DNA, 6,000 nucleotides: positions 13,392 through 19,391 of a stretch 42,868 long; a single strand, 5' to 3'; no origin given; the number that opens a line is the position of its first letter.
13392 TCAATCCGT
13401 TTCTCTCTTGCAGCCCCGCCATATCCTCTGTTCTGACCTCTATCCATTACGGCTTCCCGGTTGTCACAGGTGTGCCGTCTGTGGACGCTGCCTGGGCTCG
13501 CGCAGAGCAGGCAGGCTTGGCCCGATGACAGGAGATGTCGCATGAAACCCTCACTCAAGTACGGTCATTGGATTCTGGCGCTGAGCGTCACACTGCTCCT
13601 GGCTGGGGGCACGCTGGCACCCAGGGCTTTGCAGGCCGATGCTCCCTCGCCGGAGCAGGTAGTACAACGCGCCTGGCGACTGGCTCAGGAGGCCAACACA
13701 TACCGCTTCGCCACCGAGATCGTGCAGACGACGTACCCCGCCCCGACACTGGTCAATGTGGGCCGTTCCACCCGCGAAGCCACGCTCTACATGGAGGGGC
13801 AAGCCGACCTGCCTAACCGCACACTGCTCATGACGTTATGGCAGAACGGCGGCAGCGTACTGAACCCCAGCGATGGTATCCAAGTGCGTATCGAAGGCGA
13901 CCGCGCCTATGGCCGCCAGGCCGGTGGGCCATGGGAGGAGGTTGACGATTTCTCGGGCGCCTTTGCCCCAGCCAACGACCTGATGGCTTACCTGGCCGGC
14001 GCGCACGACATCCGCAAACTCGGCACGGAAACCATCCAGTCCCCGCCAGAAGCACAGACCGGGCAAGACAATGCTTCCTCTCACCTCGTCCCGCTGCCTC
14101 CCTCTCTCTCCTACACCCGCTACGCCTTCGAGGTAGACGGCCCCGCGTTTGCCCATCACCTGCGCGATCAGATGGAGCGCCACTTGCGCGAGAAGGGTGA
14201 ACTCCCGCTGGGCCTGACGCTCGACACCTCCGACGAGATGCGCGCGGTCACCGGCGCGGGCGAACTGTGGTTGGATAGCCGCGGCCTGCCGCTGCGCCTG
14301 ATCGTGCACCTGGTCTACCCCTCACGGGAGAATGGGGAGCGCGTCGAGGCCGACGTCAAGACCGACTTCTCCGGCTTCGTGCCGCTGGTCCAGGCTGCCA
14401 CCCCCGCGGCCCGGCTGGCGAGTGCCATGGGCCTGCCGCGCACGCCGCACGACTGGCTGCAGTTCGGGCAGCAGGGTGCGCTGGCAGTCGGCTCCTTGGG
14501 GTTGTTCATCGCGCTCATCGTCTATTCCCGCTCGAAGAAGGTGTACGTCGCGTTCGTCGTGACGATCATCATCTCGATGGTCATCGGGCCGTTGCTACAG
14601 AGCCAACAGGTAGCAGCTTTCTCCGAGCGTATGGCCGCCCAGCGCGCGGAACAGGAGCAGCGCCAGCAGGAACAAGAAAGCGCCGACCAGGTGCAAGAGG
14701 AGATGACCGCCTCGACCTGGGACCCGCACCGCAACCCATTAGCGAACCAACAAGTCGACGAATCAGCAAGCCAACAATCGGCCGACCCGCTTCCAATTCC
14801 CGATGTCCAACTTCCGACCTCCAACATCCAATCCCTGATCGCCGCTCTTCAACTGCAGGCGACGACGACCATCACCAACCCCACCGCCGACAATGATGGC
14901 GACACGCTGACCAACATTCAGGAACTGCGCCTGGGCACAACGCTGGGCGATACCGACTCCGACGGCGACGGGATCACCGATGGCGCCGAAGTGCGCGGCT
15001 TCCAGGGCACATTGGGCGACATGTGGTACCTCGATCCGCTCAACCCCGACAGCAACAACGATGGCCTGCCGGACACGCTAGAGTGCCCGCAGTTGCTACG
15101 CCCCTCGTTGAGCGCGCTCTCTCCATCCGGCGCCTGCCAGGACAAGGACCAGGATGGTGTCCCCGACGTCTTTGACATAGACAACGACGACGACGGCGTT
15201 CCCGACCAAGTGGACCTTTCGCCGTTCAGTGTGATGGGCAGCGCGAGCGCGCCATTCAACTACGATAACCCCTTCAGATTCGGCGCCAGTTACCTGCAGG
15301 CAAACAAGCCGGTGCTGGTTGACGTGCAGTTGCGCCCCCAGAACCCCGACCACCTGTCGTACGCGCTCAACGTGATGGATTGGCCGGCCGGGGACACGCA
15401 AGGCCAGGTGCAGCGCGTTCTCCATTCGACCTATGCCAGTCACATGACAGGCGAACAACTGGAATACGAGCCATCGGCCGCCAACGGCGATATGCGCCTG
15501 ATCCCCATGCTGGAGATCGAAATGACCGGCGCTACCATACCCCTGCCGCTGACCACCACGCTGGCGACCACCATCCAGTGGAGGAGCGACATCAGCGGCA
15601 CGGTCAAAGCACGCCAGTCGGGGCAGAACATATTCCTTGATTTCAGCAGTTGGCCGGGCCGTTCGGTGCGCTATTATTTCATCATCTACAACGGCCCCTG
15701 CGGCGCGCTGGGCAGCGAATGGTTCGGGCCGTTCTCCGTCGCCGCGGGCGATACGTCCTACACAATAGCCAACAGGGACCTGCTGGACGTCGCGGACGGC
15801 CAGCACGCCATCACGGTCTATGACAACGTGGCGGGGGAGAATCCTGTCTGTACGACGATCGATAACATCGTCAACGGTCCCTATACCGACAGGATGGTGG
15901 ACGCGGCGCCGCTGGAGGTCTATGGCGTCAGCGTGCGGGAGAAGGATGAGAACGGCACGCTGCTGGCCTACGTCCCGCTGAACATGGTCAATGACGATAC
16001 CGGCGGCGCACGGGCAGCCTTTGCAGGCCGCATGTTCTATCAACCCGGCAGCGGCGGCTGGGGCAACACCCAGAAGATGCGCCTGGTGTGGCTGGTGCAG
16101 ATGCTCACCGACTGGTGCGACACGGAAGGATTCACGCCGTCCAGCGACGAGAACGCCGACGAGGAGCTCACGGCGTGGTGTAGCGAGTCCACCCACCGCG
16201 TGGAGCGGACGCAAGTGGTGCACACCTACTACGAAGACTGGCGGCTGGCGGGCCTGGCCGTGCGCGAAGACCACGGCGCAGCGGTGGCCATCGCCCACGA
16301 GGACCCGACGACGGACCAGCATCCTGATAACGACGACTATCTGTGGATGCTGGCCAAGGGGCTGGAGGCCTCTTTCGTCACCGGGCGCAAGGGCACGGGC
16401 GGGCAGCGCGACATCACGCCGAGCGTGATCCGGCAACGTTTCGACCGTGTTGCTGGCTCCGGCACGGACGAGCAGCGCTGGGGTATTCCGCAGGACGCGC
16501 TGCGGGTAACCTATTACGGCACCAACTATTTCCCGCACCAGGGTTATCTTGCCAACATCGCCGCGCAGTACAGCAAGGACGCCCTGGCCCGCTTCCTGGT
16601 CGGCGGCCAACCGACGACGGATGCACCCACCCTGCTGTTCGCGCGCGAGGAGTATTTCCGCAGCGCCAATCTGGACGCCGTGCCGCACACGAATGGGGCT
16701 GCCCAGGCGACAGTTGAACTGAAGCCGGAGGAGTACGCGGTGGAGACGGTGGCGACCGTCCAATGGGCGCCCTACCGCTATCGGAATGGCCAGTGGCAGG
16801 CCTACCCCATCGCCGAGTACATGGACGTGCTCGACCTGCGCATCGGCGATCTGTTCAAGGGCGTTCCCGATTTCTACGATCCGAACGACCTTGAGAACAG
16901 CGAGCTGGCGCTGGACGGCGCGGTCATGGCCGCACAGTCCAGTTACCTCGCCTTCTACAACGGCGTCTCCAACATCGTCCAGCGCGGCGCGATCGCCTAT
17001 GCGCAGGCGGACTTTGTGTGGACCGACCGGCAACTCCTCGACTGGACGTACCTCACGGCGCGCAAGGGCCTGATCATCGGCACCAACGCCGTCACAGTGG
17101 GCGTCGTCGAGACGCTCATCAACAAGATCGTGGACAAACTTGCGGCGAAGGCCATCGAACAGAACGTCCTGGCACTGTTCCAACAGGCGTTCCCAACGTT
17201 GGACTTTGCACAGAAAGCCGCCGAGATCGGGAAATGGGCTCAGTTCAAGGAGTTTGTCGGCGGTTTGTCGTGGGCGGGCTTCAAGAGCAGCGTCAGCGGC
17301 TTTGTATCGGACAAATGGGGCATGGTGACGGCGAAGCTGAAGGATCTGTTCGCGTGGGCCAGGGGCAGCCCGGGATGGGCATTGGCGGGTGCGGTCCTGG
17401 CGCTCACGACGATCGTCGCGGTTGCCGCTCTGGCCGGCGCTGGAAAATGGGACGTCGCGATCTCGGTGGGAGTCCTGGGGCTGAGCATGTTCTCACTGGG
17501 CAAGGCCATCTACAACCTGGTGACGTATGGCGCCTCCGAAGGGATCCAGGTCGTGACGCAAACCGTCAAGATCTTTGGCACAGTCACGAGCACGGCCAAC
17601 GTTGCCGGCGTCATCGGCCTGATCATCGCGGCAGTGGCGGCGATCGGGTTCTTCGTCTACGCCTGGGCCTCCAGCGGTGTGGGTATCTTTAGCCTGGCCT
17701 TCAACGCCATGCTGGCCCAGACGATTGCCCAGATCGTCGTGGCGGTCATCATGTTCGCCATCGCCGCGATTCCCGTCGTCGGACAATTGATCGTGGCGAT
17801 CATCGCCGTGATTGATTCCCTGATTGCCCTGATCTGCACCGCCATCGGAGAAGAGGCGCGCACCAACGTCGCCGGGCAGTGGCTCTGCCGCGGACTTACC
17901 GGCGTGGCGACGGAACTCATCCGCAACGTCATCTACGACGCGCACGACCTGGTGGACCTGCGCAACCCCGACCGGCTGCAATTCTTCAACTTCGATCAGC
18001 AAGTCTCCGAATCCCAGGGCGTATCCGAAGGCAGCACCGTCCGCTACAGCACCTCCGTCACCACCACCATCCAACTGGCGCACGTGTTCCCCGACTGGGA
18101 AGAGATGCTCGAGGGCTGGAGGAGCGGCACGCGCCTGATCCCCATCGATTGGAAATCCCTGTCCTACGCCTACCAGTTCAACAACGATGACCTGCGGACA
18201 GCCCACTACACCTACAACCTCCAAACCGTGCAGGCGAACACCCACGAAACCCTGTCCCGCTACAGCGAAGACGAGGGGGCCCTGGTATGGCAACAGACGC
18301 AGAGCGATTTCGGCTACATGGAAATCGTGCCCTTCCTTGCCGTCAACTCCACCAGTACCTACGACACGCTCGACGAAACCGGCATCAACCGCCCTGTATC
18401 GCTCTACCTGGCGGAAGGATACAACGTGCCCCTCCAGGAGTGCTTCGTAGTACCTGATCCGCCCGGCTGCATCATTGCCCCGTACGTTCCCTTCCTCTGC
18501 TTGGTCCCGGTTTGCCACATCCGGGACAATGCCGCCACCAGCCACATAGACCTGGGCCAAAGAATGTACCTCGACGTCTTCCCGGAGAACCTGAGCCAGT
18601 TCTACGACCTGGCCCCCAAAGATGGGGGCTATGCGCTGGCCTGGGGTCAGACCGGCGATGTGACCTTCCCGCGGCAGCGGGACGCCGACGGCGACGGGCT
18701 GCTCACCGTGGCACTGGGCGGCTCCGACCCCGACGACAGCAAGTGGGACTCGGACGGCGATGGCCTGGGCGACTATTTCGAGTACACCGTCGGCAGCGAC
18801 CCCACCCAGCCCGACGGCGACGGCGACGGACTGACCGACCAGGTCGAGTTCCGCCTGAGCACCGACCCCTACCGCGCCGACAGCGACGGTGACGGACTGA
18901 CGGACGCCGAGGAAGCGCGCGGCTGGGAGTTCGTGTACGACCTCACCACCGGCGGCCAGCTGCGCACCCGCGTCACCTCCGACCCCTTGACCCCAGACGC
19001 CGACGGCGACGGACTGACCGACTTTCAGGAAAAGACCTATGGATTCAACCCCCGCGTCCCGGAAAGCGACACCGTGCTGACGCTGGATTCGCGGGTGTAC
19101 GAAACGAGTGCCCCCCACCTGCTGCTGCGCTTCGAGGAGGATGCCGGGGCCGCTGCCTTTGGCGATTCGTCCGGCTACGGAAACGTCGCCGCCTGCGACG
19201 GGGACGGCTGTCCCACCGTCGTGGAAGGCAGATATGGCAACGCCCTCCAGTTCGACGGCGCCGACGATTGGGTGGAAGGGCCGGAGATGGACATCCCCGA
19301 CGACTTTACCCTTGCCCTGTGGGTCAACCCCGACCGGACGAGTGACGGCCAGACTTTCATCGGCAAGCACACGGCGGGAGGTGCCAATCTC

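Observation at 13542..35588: Uninterrupted 22-kb gene for a ~7,348-aa polytopic protein with an unusual combination of adhesion, lectin and propeller modules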

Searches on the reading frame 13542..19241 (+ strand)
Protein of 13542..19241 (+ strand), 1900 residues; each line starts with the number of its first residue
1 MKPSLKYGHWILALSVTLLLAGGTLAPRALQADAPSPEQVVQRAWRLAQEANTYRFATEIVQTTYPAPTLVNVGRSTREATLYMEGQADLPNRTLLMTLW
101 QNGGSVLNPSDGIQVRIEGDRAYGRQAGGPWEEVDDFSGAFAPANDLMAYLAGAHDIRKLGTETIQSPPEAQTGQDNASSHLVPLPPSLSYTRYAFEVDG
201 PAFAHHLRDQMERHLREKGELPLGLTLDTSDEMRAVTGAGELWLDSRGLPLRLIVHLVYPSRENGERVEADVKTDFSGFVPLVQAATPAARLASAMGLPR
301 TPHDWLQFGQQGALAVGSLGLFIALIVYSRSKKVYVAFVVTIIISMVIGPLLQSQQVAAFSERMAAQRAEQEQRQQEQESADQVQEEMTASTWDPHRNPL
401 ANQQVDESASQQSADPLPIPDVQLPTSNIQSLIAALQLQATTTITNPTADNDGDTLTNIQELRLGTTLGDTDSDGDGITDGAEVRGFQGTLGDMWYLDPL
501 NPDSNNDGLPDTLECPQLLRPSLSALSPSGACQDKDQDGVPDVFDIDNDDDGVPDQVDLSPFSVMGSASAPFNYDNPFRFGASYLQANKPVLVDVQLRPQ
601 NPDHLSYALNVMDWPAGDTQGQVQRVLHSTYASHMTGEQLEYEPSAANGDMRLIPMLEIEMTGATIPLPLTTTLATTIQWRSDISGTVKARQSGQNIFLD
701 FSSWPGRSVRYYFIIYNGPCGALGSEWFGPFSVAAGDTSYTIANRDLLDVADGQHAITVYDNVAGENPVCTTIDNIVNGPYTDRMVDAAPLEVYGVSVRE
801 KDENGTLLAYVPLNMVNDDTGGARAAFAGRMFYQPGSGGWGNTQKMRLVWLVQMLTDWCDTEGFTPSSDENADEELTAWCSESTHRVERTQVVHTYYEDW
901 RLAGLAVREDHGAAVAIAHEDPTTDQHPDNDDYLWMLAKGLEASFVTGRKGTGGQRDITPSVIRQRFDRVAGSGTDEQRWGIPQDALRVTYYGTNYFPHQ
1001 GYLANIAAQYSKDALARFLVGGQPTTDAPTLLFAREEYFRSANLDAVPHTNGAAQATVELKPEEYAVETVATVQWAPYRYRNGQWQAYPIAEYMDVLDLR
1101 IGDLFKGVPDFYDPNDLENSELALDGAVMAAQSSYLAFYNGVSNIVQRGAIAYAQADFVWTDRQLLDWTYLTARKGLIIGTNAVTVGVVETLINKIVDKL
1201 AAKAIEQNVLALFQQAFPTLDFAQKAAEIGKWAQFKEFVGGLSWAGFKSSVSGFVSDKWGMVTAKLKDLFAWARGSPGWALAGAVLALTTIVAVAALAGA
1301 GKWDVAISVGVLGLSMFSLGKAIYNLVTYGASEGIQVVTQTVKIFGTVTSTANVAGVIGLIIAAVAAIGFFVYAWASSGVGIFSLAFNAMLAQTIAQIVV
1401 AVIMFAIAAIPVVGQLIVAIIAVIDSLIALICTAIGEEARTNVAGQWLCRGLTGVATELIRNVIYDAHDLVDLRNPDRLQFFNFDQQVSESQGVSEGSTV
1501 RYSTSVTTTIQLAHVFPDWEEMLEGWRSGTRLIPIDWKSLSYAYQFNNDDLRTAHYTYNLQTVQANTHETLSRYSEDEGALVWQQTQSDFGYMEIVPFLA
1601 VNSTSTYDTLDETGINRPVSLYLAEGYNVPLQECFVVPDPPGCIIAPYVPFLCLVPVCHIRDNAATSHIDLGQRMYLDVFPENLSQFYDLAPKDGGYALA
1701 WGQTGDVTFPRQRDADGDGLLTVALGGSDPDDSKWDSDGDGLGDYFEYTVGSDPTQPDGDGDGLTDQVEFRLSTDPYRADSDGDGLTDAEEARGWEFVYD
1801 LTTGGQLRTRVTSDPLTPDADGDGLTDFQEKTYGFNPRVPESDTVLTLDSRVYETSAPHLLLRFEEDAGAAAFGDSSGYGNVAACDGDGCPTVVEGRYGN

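Call 10: search_protein_families(library=ncbifam, proteins=[window:13542-19241:+], max_evalue=0.01)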
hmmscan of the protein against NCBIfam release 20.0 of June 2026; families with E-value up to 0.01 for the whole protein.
window:13542-19241:+ (1900 aa): 2 families
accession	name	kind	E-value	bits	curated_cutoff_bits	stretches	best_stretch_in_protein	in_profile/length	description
NF033765.2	gliding_CglD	equivalog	9.2e-12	43.6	400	1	1728-1843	169-290/1124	adventurous gliding motility lipoprotein CglD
NF047639.1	throspo3_MtsD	equivalog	4.6e-08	31.7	800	1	1757-1832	391-473/651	cell-cell cohesion protein MtsD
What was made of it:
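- Closest known: Myxococcus TSP3-repeat surface proteins CglD and MtsD. Same: Partial NCBIfam matches over the TSP3 block at aa 1728-1843 (call 10).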

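Call 16: search_solved_structures(query=window:13542-18641:+, max_evalue=1)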
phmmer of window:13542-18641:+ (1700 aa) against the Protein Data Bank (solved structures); distinct sequences matched with E-value up to 1: 2.
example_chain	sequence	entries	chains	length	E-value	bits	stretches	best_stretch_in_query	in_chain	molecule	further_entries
4cp0_A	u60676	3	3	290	0.22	12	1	463-502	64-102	EPITHELIAL ADHESIN 9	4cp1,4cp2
6y98_A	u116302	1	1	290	0.22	12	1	463-502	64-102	PA14 domain-containing protein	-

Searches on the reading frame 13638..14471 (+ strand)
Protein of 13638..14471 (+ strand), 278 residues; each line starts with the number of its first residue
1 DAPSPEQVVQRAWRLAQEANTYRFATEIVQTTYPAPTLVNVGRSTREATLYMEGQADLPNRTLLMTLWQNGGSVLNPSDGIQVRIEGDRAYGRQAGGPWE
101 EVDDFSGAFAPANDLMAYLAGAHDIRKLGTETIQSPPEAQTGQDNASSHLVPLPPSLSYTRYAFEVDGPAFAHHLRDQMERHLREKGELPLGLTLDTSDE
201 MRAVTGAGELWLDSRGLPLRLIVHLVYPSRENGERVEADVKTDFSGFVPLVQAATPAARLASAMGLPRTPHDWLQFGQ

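Call 90: search_protein_families(library=pfam, proteins=[window:13638-14471:+], max_evalue=1)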
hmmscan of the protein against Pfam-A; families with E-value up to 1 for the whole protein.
window:13638-14471:+ (278 aa): 0 families
